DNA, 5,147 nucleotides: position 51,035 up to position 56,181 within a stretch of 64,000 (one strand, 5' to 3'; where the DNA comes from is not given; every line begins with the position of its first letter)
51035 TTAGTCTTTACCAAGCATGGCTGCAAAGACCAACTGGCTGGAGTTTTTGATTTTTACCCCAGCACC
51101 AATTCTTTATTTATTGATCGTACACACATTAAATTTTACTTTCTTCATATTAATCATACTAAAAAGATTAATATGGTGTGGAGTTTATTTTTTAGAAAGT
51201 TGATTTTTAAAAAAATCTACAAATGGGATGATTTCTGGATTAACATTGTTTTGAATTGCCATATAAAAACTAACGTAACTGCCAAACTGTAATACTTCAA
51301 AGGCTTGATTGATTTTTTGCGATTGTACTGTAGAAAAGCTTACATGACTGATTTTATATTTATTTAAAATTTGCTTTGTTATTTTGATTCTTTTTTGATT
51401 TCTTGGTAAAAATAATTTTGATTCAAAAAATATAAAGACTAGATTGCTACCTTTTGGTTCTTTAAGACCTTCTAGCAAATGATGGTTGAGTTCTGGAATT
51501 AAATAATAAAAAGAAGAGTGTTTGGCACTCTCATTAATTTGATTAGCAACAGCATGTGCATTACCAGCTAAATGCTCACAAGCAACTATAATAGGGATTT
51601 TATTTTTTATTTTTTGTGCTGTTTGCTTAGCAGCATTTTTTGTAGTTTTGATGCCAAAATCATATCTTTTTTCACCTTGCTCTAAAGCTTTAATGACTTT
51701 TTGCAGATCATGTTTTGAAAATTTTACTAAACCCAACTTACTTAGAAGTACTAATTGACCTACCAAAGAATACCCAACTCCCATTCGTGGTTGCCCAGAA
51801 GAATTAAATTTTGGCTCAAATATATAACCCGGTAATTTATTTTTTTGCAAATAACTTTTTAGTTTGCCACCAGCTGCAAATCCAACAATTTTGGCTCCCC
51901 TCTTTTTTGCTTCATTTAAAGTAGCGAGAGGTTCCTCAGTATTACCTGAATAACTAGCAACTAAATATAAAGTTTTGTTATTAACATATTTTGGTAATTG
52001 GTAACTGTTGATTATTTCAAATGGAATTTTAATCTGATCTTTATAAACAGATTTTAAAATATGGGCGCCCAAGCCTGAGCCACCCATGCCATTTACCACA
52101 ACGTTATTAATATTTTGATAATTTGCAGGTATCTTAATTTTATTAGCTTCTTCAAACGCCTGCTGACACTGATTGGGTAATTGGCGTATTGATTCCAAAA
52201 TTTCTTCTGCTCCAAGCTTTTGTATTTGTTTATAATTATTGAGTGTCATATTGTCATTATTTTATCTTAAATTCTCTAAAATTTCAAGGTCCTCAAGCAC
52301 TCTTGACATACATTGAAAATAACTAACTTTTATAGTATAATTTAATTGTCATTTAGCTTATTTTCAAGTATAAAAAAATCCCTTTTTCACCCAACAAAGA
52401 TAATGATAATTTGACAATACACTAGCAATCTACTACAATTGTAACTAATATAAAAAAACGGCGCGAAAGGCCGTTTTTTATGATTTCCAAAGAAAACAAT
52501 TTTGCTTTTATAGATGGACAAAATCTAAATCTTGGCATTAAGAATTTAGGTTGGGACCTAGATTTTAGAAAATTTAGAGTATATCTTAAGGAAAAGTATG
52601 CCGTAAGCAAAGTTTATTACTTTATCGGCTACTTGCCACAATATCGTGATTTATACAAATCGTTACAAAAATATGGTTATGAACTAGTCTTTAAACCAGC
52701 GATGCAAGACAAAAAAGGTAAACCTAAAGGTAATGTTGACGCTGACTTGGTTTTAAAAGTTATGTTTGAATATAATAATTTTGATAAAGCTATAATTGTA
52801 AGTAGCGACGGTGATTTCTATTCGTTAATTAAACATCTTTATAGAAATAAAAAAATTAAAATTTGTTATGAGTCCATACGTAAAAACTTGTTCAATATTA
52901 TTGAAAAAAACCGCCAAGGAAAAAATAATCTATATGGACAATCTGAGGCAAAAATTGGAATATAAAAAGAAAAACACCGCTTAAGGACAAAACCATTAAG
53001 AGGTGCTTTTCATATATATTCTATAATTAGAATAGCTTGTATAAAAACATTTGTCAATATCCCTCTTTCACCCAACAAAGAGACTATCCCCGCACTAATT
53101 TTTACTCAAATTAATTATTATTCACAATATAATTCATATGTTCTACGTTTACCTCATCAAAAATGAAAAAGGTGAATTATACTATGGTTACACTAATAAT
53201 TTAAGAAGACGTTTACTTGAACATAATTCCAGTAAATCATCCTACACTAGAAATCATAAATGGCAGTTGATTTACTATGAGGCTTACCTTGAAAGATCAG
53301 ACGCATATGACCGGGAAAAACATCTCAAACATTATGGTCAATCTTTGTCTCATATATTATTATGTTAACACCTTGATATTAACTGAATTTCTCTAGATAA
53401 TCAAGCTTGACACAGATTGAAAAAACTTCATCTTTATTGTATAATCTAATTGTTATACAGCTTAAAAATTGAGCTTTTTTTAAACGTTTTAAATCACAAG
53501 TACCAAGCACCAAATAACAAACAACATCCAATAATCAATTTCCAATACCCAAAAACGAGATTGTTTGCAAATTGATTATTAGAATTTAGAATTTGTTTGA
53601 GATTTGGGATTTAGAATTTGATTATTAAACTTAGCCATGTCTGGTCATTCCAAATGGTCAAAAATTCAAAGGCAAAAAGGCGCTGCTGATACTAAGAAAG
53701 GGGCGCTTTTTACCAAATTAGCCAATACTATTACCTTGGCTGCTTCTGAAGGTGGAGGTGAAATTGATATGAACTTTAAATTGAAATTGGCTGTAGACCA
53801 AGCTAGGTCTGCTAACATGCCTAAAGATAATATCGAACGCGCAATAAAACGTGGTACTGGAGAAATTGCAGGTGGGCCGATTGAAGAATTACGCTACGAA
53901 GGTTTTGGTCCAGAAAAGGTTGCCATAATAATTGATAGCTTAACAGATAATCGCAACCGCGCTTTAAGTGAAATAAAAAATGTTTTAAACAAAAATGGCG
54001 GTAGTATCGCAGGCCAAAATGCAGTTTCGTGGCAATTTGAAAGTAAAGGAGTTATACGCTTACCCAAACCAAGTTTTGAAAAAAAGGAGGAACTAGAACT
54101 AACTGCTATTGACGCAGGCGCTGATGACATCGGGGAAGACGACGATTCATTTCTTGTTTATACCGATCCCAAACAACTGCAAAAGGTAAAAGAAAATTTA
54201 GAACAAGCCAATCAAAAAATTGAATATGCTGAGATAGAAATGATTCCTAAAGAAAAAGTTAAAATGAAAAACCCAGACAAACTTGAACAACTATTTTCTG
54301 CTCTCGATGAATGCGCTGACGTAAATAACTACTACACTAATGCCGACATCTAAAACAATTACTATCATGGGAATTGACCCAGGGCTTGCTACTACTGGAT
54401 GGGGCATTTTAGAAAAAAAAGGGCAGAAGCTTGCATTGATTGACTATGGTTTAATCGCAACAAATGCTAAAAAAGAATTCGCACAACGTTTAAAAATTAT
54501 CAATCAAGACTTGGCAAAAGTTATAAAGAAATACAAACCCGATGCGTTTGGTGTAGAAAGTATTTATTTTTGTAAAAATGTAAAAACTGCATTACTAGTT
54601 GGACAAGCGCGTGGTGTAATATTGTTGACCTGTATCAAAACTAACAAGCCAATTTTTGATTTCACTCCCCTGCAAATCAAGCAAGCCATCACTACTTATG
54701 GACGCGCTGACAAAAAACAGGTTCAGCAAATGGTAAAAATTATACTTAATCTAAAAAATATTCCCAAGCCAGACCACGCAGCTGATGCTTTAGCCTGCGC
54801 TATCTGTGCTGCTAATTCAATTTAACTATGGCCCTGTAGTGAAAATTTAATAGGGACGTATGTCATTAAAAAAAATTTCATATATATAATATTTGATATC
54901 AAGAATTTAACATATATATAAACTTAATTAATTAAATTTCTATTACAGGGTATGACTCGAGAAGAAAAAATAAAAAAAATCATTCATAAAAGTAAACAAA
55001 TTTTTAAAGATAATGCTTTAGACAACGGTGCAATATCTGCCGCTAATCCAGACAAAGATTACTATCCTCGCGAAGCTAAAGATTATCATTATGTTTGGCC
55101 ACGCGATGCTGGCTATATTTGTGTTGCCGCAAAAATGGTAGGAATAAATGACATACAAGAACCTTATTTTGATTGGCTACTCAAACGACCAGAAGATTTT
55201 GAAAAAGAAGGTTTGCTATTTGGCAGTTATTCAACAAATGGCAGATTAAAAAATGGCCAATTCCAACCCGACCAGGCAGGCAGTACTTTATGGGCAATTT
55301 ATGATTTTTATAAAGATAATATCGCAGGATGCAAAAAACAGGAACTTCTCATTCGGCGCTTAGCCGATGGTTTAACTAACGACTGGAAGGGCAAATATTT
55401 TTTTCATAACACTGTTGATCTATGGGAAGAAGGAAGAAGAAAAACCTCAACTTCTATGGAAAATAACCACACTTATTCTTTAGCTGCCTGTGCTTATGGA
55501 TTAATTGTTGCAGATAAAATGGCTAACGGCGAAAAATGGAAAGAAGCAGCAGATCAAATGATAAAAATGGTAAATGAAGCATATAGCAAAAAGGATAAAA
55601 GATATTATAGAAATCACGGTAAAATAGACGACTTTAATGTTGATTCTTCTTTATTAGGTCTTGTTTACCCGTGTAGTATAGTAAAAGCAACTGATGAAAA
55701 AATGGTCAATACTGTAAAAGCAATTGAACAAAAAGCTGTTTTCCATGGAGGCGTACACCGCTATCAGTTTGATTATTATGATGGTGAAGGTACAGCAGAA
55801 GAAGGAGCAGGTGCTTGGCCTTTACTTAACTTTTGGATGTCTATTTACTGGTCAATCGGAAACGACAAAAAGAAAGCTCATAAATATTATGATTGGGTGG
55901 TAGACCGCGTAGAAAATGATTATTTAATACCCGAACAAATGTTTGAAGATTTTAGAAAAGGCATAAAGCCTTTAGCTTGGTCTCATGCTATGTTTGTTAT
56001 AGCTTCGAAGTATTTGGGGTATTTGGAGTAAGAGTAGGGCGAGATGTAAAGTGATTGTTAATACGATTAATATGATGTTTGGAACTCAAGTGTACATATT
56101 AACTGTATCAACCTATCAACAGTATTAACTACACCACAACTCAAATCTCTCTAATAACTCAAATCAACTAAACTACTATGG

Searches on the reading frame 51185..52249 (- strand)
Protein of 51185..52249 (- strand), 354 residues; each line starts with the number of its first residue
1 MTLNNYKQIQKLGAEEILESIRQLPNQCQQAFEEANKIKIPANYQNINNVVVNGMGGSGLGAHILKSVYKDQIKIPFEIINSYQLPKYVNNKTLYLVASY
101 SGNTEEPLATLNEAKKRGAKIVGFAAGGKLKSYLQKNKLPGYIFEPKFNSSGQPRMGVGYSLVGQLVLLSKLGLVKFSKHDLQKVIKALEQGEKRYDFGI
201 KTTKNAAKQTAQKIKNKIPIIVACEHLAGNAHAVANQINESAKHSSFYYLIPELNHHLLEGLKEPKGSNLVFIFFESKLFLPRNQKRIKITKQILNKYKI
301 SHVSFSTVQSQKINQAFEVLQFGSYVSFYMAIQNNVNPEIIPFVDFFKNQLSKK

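Call 3: search_protein_families(library=pfam, proteins=[window:51185-52249:-], max_evalue=0.01)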
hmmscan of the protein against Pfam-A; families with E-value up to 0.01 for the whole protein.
window:51185-52249:- (354 aa): 3 families
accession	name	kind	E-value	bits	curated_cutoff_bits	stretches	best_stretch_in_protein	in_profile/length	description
PF10432.14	bact-PGI_C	-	4.1e-31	108.4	24.5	1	204-351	2-151/151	Bacterial phospho-glucose isomerase C-terminal SIS domain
PF01380.27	SIS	-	1.4e-05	25.3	25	1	46-125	4-87/131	SIS domain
PF13580.11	SIS_2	-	0.0035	17.8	27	0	90-124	102-136/138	SIS domain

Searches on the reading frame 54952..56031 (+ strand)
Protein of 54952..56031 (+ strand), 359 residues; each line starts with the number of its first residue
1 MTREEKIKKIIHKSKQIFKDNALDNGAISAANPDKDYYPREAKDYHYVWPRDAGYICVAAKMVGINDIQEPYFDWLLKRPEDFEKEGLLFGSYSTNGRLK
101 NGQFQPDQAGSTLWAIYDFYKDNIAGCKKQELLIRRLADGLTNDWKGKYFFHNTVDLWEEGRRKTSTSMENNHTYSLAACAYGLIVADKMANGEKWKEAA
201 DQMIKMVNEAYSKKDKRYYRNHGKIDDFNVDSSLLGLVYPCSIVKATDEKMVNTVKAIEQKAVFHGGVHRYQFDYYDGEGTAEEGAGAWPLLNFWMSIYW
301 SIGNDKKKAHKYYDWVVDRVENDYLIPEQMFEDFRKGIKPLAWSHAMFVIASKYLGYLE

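Call 3: search_protein_families(library=pfam, proteins=[window:54952-56031:+], max_evalue=0.01)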
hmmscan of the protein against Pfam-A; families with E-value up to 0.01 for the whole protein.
window:54952-56031:+ (359 aa): 1 family
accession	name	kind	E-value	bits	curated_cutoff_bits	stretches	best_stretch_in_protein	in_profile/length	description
PF00723.27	Glyco_hydro_15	-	1.3e-11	44.6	22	1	25-295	23-324/427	Glycosyl hydrolases family 15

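Call 4: search_protein_families(library=ncbifam, proteins=[window:54952-56031:+], max_evalue=0.01)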
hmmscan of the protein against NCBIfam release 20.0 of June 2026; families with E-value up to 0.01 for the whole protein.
window:54952-56031:+ (359 aa): 4 families
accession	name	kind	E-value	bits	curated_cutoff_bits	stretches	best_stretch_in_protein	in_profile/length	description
TIGR01577.1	oligosac_amyl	hypoth_equivalog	3.7e-37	128.2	820.7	1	26-350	274-608/616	oligosaccharide amylase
NF041084.1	trehalase_H1_Arch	equivalog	1.1e-13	50.8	820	1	102-352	331-567/570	alpha,alpha-trehalase TreH1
NF041085.1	trehalase_H2_Arch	equivalog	1.9e-08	33.2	1000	1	103-333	333-552/579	alpha,alpha-trehalase TreH2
TIGR01535.1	glucan_glucosid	equivalog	8.6e-06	24.5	741.9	0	230-349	500-640/662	glucan 1,4-alpha-glucosidase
